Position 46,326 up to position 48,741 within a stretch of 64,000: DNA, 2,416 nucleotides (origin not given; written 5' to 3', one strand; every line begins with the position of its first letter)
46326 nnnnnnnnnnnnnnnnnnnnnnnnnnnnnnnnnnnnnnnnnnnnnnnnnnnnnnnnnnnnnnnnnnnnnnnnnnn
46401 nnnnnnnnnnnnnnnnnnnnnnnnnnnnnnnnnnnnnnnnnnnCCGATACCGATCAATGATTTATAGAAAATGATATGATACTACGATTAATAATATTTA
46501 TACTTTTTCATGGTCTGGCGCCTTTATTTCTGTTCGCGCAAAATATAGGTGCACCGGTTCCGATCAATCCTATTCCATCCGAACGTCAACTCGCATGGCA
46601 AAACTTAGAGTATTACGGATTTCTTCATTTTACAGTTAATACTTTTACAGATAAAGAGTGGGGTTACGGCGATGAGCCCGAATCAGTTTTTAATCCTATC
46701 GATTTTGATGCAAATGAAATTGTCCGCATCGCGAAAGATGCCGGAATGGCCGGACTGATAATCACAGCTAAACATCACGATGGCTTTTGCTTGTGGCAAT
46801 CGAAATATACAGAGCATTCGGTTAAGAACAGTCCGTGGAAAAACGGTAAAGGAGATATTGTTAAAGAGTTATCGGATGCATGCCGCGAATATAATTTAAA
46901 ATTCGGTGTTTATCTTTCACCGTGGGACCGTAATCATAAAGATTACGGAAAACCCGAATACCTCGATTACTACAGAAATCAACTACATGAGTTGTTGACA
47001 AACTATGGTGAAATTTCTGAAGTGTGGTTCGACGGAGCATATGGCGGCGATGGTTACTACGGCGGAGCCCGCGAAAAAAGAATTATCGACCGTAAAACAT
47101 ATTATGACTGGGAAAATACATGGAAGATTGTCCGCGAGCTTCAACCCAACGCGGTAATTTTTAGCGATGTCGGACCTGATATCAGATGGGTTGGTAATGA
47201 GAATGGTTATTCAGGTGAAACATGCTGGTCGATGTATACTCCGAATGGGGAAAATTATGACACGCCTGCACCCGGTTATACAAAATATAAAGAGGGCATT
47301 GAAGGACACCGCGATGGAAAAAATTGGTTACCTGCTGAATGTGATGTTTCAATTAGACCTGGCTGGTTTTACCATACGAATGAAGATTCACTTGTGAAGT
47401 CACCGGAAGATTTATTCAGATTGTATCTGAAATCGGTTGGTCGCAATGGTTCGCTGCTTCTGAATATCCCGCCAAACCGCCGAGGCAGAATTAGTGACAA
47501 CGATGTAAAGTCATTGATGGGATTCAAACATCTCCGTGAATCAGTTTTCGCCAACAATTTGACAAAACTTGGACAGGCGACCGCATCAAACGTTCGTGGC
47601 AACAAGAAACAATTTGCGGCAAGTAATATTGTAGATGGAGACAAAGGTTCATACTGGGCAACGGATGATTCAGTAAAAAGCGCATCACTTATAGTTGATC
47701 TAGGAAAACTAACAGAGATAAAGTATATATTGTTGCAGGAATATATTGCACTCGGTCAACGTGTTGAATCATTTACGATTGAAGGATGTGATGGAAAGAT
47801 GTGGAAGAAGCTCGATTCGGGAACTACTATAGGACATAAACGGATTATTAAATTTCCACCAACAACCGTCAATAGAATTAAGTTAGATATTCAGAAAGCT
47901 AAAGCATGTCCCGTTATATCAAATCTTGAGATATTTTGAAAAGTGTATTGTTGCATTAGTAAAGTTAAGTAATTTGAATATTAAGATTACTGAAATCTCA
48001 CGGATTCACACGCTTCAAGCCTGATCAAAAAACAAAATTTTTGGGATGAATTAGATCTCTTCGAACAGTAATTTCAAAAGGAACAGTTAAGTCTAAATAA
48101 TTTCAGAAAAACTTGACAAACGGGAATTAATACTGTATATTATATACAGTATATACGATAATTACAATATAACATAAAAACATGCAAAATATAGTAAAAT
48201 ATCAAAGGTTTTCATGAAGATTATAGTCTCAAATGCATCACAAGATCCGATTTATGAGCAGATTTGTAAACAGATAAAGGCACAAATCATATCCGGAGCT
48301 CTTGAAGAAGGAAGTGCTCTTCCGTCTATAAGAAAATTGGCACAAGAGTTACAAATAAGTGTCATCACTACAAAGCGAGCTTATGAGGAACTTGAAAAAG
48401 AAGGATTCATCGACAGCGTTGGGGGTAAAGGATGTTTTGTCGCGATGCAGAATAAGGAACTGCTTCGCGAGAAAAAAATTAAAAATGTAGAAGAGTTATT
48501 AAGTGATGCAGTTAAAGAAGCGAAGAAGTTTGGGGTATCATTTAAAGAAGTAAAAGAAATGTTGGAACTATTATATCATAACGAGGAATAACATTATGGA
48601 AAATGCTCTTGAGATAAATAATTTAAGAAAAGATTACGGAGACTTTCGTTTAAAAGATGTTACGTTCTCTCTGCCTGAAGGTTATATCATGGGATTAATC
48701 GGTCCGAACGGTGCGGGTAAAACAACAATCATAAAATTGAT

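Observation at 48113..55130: YtrA-type regulator with palindromic operator, ABC ATPase, four tandem divergent membrane paralogs and two beta-lactamase-fold hydrolases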

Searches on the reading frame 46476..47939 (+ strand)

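Call 78: search_protein_families(library=pfam, proteins=[window:46476-47939:+], max_evalue=0.00001)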
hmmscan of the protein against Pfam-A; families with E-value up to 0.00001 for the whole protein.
window:46476-47939:+ (487 aa): 3 families
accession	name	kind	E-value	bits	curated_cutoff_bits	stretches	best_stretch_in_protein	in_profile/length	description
PF01120.23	Alpha_L_fucos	-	3.2e-42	145.7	25.2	1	48-348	67-334/345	Alpha-L-fucosidase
PF00754.31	F5_F8_type_C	-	2.5e-14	53.9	28.2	1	367-474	1-114/127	F5/8 type C domain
PF22633.2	F5_F8_type_C_2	-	2.8e-11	44.3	27.8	1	384-470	1-91/91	NedA-like, galactose-binding domain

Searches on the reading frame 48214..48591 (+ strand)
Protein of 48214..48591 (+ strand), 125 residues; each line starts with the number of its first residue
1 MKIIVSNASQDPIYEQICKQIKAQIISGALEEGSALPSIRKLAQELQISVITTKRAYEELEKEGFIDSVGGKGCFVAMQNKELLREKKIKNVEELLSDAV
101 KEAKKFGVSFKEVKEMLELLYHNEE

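Call 3: search_protein_families(library=pfam, proteins=[window:48214-48591:+], max_evalue=0.01)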
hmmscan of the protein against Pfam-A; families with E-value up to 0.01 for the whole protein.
window:48214-48591:+ (125 aa): 7 families
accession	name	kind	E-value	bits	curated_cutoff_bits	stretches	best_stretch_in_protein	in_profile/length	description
PF00392.27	GntR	-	3.4e-16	59.1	27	1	14-76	2-64/64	Bacterial regulatory proteins, gntR family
PF13730.12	HTH_36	-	9.8e-05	22.5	25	1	31-66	20-55/55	Helix-turn-helix domain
PF13412.12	HTH_24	-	0.00051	20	21.9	1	38-66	19-47/48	Winged helix-turn-helix DNA-binding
PF02082.26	Rrf2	-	0.0022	18.6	30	1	31-73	18-60/132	Iron-dependent Transcriptional regulator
PF08784.17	RPA_C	-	0.0048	18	22.6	0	38-66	71-99/106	Replication protein A C terminal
PF08279.18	HTH_11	-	0.0061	16.9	25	0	38-73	17-53/55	HTH domain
PF14502.12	HTH_41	-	0.0099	15.7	25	0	32-66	2-36/48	Helix-turn-helix domain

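Call 4: search_protein_families(library=ncbifam, proteins=[window:48214-48591:+], max_evalue=0.01)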
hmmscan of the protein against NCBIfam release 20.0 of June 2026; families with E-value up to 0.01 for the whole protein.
window:48214-48591:+ (125 aa): 29 families (the best 25 are shown)
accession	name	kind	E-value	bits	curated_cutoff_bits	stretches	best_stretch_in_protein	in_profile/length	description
NF047563.1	modulin_PmtR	equivalog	4.8e-44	149.4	200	1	1-125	1-125/125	PSM export ABC transporter transcriptional regulator PmtR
NF052282.1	PLP_TF_PdxR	equivalog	8.4e-25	87.7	320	1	12-94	1-83/448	MocR-like pyridoxine biosynthesis transcription factor PdxR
NF052286.1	ecto_TF_EhuR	exception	3.5e-18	65.4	480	1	7-82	6-81/458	MocR-like ectoine utilization transcription factor EhuR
NF052281.1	rhizopine_MocR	equivalog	7e-16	57.9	650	1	3-94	9-102/479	rhizopine catabolism transcriptional regulator MocR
NF052290.2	MocR_like_YczR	exception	2.1e-15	56.4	487.4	1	8-90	15-97/458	MocR-like transcription factor YczR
NF053730.1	TransRegRv1152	equivalog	4.4e-15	55.7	170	1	5-79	9-83/120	Rv1152 family transcriptional regulator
NF052285.1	GABA_TF_GabR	exception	2e-14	53.3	600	1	14-110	1-97/456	MocR-like transcriptional regulator GabR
TIGR02018.2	his_ut_repres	equivalog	1.5e-12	47.4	220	1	14-82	1-69/226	histidine utilization transcriptional repressor HutC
NF007292.0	PRK09764.1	equivalog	6e-11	42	281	1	10-80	3-73/240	GntR family transcriptional regulator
NF007741.0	PRK10421.1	equivalog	1.4e-10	41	311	1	13-99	8-94/262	transcriptional regulator LldR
TIGR02404.1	trehalos_R_Bsub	equivalog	2.1e-10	40.6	211.95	1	14-104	2-92/233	trehalose operon repressor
NF012025.0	PRK15481.1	equivalog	3.8e-10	39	573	1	15-83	9-77/432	MocR-like B6 salvage transcription factor PtsJ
TIGR02325.1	C_P_lyase_phnF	equivalog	2.3e-09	37.1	156.8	1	10-81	6-77/238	phosphonate metabolism transcriptional regulator PhnF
NF052441.1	TransRegRv0792c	equivalog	3.5e-09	36.3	400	1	12-99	16-102/260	Rv0792c family HTH-type transcriptional regulator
NF007442.0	PRK09990.1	equivalog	1.2e-08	34.7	301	1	8-82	6-80/256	transcriptional regulator GlcC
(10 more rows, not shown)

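Call 31: search_solved_structures(query=window:48214-48591:+, max_evalue=0.00001)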
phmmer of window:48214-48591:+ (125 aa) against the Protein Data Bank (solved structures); distinct sequences matched with E-value up to 0.00001: 13.
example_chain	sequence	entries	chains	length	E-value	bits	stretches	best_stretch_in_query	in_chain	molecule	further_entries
4ham_A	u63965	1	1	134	2.2e-19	72.7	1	5-117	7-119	Lmo2241 protein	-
3neu_A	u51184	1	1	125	6.4e-13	51.9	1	10-117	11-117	Lin1836 protein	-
4r1h_A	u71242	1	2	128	1.8e-12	50.4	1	10-113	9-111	Lmo0741 protein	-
3tqn_A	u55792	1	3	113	6.8e-11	45.4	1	10-113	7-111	Transcriptional regulator, GntR family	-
7pq9_AAA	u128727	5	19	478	7e-11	45.3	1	11-85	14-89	PLP-dependent aminotransferase family protein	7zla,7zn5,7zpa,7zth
3by6_A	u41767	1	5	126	2.1e-10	43.8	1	9-117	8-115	Predicted transcriptional regulator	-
6sbs_A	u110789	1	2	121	4.6e-10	42.7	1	7-67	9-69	Regulatory protein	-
4u0v_A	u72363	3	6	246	6.3e-10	42.3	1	6-83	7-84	HTH-type transcriptional repressor YvoA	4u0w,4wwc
2wv0_A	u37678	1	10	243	7e-10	42.1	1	6-83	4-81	HTH-TYPE TRANSCRIPTIONAL REPRESSOR YVOA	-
4u0y_A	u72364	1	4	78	1.1e-09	41.5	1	6-76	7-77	HTH-type transcriptional repressor YvoA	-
3ic7_A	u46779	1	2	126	1.4e-09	41.1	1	12-117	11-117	Putative transcriptional regulator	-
4mgr_A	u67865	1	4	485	1.5e-08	37.8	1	9-77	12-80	HTH-type transcriptional regulatory protein GabR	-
4n0b_A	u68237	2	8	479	1.5e-08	37.8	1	9-77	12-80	HTH-type transcriptional regulatory protein GabR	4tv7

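Call 71: search_protein_families(library=padloc, proteins=[window:48214-48591:+], max_evalue=0.001)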
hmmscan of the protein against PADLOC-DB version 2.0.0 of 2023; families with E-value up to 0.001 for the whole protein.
window:48214-48591:+ (125 aa): 4 families
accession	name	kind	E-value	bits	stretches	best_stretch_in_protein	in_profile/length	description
PDLC01268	CasR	-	5e-06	24.6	1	34-74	135-174/179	"CAS-I,CAS-II,CAS-III,CAS-IV,CAS-V,CAS-VI; associated_signaling"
PDLC01434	CasR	-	1.4e-05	23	1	37-74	142-178/191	"CAS-I,CAS-II,CAS-III,CAS-IV,CAS-V,CAS-VI; associated_signaling"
PDLC01865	CARF3--CARF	-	0.00044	17.9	0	26-72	154-197/215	-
PDLC01848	CARF3--CARF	-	0.00072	17.3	0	24-69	141-182/197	-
